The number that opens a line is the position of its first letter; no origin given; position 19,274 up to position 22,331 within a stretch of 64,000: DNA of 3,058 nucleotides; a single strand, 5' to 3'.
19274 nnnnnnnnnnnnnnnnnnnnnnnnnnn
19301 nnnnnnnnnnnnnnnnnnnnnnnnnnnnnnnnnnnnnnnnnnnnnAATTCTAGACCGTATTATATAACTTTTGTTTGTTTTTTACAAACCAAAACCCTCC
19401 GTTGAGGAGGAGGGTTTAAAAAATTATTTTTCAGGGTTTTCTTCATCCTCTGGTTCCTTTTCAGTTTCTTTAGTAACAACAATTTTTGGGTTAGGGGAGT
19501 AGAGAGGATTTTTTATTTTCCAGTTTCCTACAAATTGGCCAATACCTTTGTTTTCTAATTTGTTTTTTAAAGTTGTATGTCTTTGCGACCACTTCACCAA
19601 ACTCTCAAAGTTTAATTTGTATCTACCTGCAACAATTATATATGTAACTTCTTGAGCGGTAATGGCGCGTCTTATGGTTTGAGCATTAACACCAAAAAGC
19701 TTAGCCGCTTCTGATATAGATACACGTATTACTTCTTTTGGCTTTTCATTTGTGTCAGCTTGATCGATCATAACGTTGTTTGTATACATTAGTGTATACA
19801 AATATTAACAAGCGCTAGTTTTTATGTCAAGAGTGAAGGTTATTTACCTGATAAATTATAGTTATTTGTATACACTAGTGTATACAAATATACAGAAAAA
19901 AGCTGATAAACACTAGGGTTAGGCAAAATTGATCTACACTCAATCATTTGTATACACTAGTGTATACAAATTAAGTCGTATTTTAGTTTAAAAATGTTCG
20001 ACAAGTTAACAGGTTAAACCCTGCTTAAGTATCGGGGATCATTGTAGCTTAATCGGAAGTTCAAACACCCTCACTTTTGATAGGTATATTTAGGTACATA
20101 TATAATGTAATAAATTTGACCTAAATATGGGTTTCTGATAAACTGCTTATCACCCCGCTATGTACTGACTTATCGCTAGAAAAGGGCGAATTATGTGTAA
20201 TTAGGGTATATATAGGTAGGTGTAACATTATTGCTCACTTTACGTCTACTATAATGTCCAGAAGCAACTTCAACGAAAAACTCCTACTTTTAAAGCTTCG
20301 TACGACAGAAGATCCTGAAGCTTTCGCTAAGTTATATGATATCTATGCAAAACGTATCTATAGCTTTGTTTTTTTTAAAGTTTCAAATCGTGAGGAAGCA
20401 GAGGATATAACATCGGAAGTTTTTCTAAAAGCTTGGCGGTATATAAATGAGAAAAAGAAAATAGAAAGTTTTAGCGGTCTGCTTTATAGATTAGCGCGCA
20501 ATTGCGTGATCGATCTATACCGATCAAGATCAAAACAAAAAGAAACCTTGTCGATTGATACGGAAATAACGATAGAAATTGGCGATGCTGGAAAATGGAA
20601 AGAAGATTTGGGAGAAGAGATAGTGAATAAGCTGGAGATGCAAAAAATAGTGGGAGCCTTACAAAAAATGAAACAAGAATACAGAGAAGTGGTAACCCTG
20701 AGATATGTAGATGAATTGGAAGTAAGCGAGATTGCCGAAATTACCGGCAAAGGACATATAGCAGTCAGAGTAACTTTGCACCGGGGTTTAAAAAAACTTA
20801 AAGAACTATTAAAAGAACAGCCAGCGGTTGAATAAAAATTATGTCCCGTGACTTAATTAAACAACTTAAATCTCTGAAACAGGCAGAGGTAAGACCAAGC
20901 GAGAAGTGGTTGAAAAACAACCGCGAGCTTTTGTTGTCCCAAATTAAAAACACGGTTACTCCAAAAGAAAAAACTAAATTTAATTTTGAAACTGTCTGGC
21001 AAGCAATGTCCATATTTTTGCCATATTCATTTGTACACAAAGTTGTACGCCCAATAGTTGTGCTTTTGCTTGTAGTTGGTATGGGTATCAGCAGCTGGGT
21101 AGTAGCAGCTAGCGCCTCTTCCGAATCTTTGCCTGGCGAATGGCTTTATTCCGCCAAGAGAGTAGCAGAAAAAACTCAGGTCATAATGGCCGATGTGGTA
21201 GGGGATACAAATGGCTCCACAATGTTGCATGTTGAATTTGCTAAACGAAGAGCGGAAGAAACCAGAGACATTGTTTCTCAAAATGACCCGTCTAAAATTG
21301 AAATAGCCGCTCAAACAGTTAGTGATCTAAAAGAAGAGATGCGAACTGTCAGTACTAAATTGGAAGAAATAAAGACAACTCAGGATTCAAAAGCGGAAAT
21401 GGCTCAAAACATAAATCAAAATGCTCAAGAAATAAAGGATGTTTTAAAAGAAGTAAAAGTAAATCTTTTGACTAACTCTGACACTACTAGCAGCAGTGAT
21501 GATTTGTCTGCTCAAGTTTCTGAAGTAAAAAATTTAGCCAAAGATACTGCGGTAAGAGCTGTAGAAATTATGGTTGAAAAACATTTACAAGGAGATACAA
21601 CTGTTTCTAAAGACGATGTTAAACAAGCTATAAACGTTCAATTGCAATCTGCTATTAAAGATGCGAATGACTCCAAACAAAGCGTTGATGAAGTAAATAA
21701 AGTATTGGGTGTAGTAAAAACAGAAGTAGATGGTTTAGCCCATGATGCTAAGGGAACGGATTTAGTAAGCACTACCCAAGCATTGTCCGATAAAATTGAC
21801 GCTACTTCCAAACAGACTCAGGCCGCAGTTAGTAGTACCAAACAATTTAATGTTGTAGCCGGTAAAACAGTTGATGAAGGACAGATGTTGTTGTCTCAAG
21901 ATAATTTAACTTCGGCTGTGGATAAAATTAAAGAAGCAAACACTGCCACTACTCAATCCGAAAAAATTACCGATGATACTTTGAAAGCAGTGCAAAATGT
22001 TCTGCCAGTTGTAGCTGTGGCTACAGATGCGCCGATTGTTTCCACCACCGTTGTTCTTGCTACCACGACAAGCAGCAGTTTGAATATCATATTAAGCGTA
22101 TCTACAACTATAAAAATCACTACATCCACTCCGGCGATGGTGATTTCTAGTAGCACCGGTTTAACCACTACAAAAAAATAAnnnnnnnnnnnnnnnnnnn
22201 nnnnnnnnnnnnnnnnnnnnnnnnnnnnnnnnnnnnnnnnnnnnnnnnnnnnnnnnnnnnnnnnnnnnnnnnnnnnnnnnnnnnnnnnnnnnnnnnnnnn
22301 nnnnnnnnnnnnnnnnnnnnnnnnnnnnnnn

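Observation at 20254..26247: ECF sigma / DUF5667-like anti-sigma module driving a 1253-aa Cys-free surface protein through a structured ~210-nt leader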

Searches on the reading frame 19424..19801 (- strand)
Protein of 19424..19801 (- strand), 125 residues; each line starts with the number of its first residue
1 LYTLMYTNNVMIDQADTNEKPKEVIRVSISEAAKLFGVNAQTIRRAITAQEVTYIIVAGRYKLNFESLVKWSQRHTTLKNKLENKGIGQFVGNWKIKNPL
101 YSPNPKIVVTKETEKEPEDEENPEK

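Call 8: search_protein_families(library=pfam, proteins=[window:19424-19801:-], max_evalue=0.01)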
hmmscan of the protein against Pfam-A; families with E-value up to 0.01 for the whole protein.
window:19424-19801:- (125 aa): 7 families
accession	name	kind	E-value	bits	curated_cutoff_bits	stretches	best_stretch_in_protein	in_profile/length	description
PF12728.13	HTH_17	-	4.1e-05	24.2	27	1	28-74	3-49/51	Helix-turn-helix domain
PF00376.29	MerR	-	0.00062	20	28.2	1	28-45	1-18/38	MerR family regulatory protein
PF05225.22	HTH_psq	-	0.0011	19.1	20.4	0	27-46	17-36/45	helix-turn-helix, Psq domain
PF07453.19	NUMOD1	-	0.004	17.8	22.8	1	28-47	18-37/37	NUMOD1 domain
PF13518.12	HTH_28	-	0.006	17.1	25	0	27-47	13-33/52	Helix-turn-helix domain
PF13542.12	HTH_Tnp_ISL3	-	0.0074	16.2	27.4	0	24-48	24-48/51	Helix-turn-helix domain of transposase family ISL3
PF08220.18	HTH_DeoR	-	0.009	16.2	21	0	27-51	15-39/57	DeoR-like helix-turn-helix domain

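Call 70: search_protein_families(library=ncbifam, proteins=[window:19424-19801:-], max_evalue=0.01)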
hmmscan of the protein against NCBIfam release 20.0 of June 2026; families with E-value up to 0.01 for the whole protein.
window:19424-19801:- (125 aa): 1 family
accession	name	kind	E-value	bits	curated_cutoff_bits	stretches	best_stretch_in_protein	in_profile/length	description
TIGR01764.1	excise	domain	0.00012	22.4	28.8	1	28-71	3-46/49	excisionase family DNA-binding protein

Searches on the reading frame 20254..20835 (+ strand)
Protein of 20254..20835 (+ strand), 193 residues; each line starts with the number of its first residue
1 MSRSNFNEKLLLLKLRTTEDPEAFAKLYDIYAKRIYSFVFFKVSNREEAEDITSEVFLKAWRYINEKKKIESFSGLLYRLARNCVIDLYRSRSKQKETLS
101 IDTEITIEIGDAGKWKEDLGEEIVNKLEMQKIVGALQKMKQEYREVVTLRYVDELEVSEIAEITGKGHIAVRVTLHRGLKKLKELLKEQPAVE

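Call 8: search_protein_families(library=pfam, proteins=[window:20254-20835:+], max_evalue=0.01)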
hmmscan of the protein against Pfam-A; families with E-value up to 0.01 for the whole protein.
window:20254-20835:+ (193 aa): 4 families
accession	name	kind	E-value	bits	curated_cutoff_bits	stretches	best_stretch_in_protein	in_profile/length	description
PF08281.18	Sigma70_r4_2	-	6.5e-13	48.6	25.7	1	130-182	2-54/54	Sigma-70, region 4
PF04542.20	Sigma70_r2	-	7.2e-12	45.4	24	1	27-94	1-70/71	Sigma-70 region 2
PF04545.22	Sigma70_r4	-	5.6e-09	35.8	24.1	1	135-184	1-50/50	Sigma-70, region 4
PF07638.17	Sigma70_ECF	-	0.0012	19.2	21.1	1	20-173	15-170/185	ECF sigma factor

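Call 70: search_protein_families(library=ncbifam, proteins=[window:20254-20835:+], max_evalue=0.01)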
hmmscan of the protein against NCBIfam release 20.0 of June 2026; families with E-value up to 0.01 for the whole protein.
window:20254-20835:+ (193 aa): 90 families (the best 25 are shown)
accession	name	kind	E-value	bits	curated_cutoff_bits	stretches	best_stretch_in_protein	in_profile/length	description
TIGR02952.1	Sig70_famx2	equivalog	3.5e-34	118.2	206.45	1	15-186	4-170/170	ECF subfamily RNA polymerase sigma factor, BldN family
NF009166.1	PRK12513.1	equivalog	4.7e-27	95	206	1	10-189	11-189/193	RNA polymerase sigma factor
NF007223.0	PRK09641.1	equivalog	1e-26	93.9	209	1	18-188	14-186/187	RNA polymerase sigma factor SigW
NF058625.1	sigma_PG0214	equivalog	1.7e-26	93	130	1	22-189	4-164/170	GFO_1088 family ECF-type sigma factor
TIGR02948.1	SigW_bacill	equivalog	8.2e-26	91.2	243.1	1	18-187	14-185/187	RNA polymerase sigma factor SigW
NF007220.0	PRK09639.1-5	equivalog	3.6e-25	88.8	260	1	22-189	3-167/181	RNA polymerase sigma factor SigX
TIGR02985.1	Sig70_bacteroi1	subfamily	5.5e-24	85.2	126.4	1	22-185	1-161/162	RNA polymerase sigma-70 factor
TIGR02937.1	sigma70-ECF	superfamily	7e-24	84.3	42.9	1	22-186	1-165/165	sigma-70 family RNA polymerase sigma factor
NF009171.0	PRK12518.1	equivalog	1.7e-23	83.4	208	1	16-189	21-187/191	RNA polymerase sigma factor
TIGR02950.1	SigM_subfam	subfamily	1.7e-23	83.2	147.95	1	26-186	4-158/159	RNA polymerase sigma factor, SigM family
NF006930.0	PRK09415.1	subfamily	1.2e-22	80.6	198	1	22-188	16-177/179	RNA polymerase factor sigma C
NF009172.0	PRK12519.1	subfamily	5.5e-22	78.3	222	1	14-189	22-192/194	RNA polymerase sigma factor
NF007227.0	PRK09645.1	subfamily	2.2e-19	70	202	1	17-189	8-173/177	sigma-70 family RNA polymerase sigma factor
NF008888.0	PRK11922.1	equivalog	2.6e-19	69.8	204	1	11-189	19-199/231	RNA polymerase sigma factor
NF009168.0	PRK12515.1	subfamily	3.5e-19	69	236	1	14-189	14-182/189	RNA polymerase sigma factor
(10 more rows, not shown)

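Call 106: search_solved_structures(query=window:20254-20835:+, max_evalue=0.00001)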
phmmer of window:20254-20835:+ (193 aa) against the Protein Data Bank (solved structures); distinct sequences matched with E-value up to 0.00001: 13.
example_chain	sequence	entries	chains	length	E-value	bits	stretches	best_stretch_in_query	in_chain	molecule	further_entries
5wuq_A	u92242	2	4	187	6.8e-20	74.7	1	18-187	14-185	ECF RNA polymerase sigma factor SigW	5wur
6dxo_A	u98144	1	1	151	5.1e-18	68.6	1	20-94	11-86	RNA polymerase ECF-subfamily sigma factor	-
9m9d_F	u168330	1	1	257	3.3e-10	43.2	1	26-190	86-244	ECF RNA polymerase sigma factor SigE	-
9m9e_F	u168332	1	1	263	3.6e-10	43.1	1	26-190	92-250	ECF RNA polymerase sigma factor SigE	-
9m98_F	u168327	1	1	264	3.6e-10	43.1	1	26-190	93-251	ECF RNA polymerase sigma factor SigE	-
1or7_A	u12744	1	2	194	9e-08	35.2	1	17-175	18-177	RNA polymerase sigma-E factor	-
6jbq_F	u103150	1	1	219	1.4e-07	34.7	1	18-175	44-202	ECF RNA polymerase sigma-E factor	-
5zx2_F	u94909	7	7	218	2.1e-07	34.1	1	35-188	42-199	ECF RNA polymerase sigma factor SigH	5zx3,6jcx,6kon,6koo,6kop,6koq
4cxf_A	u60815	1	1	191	2.1e-07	34.1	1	47-187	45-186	RNA POLYMERASE SIGMA FACTOR CNRH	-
8z6g_B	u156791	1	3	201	7.7e-07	32.2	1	19-178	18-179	RNA polymerase sigma factor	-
6in7_B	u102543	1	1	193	8.1e-07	32.1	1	19-178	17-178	RNA polymerase sigma-H factor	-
6dv9_F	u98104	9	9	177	8.7e-07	32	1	24-188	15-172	ECF RNA polymerase sigma factor SigL | RNA polymerase sigma factor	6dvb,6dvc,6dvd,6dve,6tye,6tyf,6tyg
6jcy_F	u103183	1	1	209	2e-06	30.9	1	35-188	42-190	ECF RNA polymerase sigma factor SigH,ECF RNA polymerase sigma factor SigE,ECF RNA polymera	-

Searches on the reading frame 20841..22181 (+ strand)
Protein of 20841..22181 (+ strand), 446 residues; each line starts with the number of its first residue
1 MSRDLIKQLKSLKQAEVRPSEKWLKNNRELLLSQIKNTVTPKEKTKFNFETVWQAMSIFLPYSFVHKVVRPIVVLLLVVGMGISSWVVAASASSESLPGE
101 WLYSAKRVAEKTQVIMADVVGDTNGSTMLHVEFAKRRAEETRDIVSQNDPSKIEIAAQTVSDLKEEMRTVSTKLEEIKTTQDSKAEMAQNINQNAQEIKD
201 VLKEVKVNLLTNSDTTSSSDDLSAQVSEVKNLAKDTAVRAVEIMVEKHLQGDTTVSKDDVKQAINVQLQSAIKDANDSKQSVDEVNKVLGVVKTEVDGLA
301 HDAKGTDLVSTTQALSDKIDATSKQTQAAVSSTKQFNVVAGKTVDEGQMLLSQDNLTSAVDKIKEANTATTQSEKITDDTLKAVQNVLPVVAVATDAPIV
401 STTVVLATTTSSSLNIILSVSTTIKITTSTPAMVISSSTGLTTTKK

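Call 8: search_protein_families(library=pfam, proteins=[window:20841-22181:+], max_evalue=0.01)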
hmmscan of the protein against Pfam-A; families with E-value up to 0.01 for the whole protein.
window:20841-22181:+ (446 aa): 1 family
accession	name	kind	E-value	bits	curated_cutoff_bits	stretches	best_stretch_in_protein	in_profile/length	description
PF18915.5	DUF5667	-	6.5e-08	33.3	27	1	96-205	2-96/99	Domain of unknown function (DUF5667)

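Call 70: search_protein_families(library=ncbifam, proteins=[window:20841-22181:+], max_evalue=0.01)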
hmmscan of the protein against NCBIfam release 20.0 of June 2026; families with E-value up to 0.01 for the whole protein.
window:20841-22181:+ (446 aa): 0 families

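Call 105: search_solved_structures(query=window:20841-22181:+, max_evalue=10)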
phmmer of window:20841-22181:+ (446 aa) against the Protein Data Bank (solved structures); distinct sequences matched with E-value up to 10: 7.
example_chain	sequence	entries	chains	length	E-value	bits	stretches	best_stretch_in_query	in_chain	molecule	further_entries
9okl_A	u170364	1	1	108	0.46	13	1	163-223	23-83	CS-1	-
4d81_A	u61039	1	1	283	0.5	12.9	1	204-274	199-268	AAA ATPase, central domain protein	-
4d82_A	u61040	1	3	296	0.54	12.8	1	204-274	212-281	AAA ATPase, central domain protein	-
4d80_A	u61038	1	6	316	0.64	12.5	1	204-274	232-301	AAA ATPASE, CENTRAL DOMAIN PROTEIN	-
3ebb_A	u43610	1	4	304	0.85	12.1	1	349-426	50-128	PHOSPHOLIPASE A2-ACTIVATING PROTEIN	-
6ign_A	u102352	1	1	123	1.4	11.4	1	172-245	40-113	Kinesin-1 heavy chain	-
6igv_A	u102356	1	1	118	1.4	11.4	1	172-245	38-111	Kinesin-1 heavy chain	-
